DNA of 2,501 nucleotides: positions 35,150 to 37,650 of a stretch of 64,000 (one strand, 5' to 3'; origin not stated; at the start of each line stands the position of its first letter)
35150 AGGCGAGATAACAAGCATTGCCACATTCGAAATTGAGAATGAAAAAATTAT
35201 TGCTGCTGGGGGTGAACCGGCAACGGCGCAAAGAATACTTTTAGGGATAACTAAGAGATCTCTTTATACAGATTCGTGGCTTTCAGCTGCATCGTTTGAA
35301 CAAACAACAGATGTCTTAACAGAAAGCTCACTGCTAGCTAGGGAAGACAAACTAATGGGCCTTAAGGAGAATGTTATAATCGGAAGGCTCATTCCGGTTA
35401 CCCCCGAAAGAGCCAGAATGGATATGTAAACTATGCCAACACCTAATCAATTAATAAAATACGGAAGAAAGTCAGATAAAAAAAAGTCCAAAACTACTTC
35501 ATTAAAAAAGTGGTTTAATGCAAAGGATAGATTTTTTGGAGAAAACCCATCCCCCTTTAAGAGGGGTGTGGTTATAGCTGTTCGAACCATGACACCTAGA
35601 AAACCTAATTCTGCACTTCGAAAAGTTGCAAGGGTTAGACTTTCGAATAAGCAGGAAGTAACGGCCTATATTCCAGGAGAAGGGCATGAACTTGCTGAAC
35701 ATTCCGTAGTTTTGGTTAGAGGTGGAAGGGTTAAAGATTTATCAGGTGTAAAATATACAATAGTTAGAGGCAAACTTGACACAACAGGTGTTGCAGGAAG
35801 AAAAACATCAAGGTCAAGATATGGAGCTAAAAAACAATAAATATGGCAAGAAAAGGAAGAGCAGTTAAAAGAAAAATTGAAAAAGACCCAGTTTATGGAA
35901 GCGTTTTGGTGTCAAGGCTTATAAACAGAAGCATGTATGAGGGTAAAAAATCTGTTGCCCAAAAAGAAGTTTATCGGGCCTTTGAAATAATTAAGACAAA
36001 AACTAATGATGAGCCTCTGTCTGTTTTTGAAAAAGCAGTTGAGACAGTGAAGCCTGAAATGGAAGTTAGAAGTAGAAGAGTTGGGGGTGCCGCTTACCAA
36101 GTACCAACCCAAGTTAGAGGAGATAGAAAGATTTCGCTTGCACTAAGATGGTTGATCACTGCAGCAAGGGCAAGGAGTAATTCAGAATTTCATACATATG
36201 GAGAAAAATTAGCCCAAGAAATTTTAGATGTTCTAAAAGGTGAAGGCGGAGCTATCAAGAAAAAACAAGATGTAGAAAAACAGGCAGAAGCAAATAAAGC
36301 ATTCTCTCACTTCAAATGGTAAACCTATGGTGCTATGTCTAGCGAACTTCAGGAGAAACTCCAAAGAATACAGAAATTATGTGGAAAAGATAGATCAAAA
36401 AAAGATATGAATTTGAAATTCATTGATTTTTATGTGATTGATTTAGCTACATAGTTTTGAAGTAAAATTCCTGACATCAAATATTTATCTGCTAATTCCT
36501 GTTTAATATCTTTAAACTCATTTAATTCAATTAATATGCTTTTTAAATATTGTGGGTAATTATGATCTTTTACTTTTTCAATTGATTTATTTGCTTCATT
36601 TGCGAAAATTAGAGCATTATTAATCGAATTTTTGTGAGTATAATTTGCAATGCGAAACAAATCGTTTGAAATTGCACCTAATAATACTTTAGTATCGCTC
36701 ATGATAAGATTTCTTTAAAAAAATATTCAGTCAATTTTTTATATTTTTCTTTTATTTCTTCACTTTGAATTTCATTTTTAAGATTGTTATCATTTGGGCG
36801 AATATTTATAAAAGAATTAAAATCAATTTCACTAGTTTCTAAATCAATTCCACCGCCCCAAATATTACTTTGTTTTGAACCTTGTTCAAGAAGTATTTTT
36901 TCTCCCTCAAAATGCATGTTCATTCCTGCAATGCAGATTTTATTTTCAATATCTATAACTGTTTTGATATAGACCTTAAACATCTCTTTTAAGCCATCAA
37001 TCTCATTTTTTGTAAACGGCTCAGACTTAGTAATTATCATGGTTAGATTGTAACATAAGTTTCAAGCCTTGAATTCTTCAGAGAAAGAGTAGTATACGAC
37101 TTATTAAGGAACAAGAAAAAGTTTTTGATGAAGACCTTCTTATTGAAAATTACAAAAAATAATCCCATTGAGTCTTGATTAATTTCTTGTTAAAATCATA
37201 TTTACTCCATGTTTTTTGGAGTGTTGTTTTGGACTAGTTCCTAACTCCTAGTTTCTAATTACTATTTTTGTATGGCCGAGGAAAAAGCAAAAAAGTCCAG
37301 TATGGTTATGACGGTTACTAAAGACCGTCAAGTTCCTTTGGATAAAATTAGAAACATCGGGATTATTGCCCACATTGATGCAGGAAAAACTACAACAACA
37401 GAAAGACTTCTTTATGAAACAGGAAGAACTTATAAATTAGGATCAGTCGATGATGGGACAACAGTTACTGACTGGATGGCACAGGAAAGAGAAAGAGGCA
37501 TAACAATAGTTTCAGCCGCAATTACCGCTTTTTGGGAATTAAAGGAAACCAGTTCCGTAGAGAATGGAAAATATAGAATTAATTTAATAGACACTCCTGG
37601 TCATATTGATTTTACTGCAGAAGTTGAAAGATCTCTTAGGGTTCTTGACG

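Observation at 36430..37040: AT-rich antisense two-gene cassette inserted into the str operon between rpsG and fusA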

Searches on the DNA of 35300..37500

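Call 70: search_rna_families(source=window, start=35300, end=37500, threshold=evalue, max_evalue=1)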
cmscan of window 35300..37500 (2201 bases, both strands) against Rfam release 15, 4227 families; matches with E-value up to 1: 0.
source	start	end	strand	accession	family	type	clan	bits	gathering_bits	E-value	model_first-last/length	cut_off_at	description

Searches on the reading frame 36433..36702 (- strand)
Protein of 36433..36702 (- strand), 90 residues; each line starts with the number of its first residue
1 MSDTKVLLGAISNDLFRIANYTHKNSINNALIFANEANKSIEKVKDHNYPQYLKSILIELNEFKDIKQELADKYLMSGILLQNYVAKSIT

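Call 3: search_protein_families(library=pfam, proteins=[window:36433-36702:-], max_evalue=10)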
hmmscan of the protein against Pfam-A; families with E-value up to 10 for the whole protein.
window:36433-36702:- (90 aa): 1 family
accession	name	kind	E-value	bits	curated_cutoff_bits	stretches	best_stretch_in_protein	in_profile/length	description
PF22096.1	TagH_C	-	0.0051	17.8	27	1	18-82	4-67/107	Teichoic acid transporter subunit TagH C-terminal domain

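Call 4: search_protein_families(library=padloc, proteins=[window:36433-36702:-], max_evalue=10)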
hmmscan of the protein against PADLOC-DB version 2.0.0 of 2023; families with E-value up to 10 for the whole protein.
window:36433-36702:- (90 aa): 0 families

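Call 5: search_protein_families(library=ncbifam, proteins=[window:36433-36702:-], max_evalue=10)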
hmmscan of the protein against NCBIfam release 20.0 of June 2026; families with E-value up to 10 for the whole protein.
window:36433-36702:- (90 aa): 1 family
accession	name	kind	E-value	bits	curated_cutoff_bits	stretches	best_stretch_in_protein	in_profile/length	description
NF045675.1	PhdiestaseDibA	equivalog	0.017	13.5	980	1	12-73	196-255/623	phosphodiesterase DibA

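Call 8: find_homologous_proteins(query=window:36433-36702:-)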
Query window:36433-36702:- (90 aa): 1 proteins with E <= 0.001 among 5 candidates.
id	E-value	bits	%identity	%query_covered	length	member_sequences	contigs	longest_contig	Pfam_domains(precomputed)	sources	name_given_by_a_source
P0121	1.5e-49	183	100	100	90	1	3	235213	-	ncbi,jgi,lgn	jgi:hypothetical protein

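Call 27: find_homologous_proteins(query=A2)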
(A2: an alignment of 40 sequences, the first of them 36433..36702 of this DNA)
Query A2 (40 sequences) (90 aa, profile of the alignment): 1560 proteins with E <= 0.001 among 2195 candidates; the best 120 are listed.
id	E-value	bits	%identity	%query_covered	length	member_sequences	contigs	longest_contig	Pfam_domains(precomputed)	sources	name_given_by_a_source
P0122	1.4e-31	126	35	98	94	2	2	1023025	-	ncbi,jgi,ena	-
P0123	3.3e-31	125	35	99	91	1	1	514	-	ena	-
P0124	5.1e-31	125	36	97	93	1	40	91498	-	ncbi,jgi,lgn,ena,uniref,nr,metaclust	ncbi:hypothetical protein A3A54_00350 [Candidatus Curtissbacteria bacterium RIFCSPLOWO2_01_FULL_39_6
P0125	8.2e-31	124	34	97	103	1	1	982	-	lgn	-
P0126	1.0e-30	124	35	89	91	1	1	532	-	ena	-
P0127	1.1e-30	124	35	93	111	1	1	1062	-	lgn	-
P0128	2.0e-30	123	32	96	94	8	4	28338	-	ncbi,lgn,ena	-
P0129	2.4e-30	123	27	92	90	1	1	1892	-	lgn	-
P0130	2.4e-30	122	30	99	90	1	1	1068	-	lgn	-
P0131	2.6e-30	122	28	94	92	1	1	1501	-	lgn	-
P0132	2.7e-30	122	32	89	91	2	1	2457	-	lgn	-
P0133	2.8e-30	122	31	90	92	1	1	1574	-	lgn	-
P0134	3.2e-30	122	30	99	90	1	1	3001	-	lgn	-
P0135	3.4e-30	122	39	90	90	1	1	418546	-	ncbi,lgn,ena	-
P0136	3.5e-30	122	-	-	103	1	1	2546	-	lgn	-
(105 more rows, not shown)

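Call 28: search_solved_structures(query=A2, max_evalue=10)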
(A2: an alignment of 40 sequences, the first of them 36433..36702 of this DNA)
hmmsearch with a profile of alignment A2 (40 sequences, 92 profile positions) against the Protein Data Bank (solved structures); distinct sequences matched with E-value up to 10: 7.
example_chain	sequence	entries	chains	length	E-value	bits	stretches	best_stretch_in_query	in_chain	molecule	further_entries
9lnt_A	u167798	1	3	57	0.042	17.5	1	10-54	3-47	mAIT03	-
3knt_A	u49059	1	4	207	0.59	13.8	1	39-88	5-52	N-glycosylase/DNA lyase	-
3fhf_A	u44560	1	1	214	0.65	13.7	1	39-88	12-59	N-glycosylase/DNA lyase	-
9jm7_A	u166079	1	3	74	0.71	13.5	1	22-66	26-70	LRD-2A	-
8tlp_A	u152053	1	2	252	2.3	11.9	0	28-63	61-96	D_3_633_8x, no peptide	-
5yfp_D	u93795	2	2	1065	2.5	11.8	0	14-66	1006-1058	Exocyst complex component SEC8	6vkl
8fbo_A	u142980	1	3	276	9.9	9.9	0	17-70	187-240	KWOCA_102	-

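Call 36: predict_structure(alignment_id=A3)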
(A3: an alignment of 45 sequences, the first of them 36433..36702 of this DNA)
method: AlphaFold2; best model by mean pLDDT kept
length: 90 residues; sequences in the alignment: 45
mean_pLDDT: 90.4   pTM: 0.82
mean pLDDT of the five models: 90.4, 89.9, 89.8, 89.3, 89.0
residues with pLDDT >= 90: 58; 70-90: 29; 50-70: 3; < 50: 0
segments of 3 or more residues with pLDDT < 50: none
pLDDT, mean of each block of 10 residues (from residue 1): 88 97 95 94 89 88 82 95 85
secondary structure, 60 per line:
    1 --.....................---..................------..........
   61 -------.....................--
elements in order: H3-23 H27-44 H51-60 H68-88

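Call 38: search_protein_families(library=pfam, alignment_id=A2, max_evalue=1)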
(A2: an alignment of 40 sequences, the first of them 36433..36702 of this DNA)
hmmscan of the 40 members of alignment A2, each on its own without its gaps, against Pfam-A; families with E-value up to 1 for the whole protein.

A. member 1, window:36433-36702:- (90 aa): 1 family
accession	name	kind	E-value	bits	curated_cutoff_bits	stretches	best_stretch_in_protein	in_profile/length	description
PF22096.1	TagH_C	-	0.0051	17.8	27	1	18-82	4-67/107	Teichoic acid transporter subunit TagH C-terminal domain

B. families by the number of members that match (of 40 scanned): 30 families (the first 25 are shown)
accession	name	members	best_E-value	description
PF24493.1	INTS4_8HBD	3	0.0068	INTS4 8 helical bundle domain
PF25453.1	DUF7898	2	0.049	Domain of unknown function (DUF7898)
PF13374.12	TPR_10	2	0.11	Tetratricopeptide repeat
PF08876.17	DUF1836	1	0.00057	Domain of unknown function (DUF1836)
PF11186.13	DUF2972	1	0.005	Protein of unknown function (DUF2972)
PF22096.1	TagH_C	1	0.0051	Teichoic acid transporter subunit TagH C-terminal domain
PF22456.1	PqqF-like_C_4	1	0.012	PQQ synthase PqqF-like, C-terminal lobe domain 4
PF08102.16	Antimicrobial_7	1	0.014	Scorpion antimicrobial peptide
PF10345.15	Cohesin_load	1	0.021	Cohesin loading factor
PF07047.17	OPA3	1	0.026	Optic atrophy 3 protein (OPA3)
PF00143.24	Interferon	1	0.03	Interferon alpha/beta domain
PF18643.7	RE_BsaWI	1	0.035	BsaWI restriction endonuclease type 2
PF22205.1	Csm6_6H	1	0.036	Csm6 6H domain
PF14497.11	GST_C_3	1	0.043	Glutathione S-transferase, C-terminal domain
PF21373.2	ZNHIT3_C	1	0.044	Zinc finger HIT domain-containing protein 3, C-terminal domain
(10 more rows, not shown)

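Call 92: search_protein_families(library=phrogs, proteins=[window:36433-36702:-], max_evalue=0.1)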
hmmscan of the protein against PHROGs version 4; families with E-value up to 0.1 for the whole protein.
window:36433-36702:- (90 aa): 1 family
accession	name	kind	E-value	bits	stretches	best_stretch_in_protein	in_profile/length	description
phrog_4089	-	unknown function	0.052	14.6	1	24-74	33-81/99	-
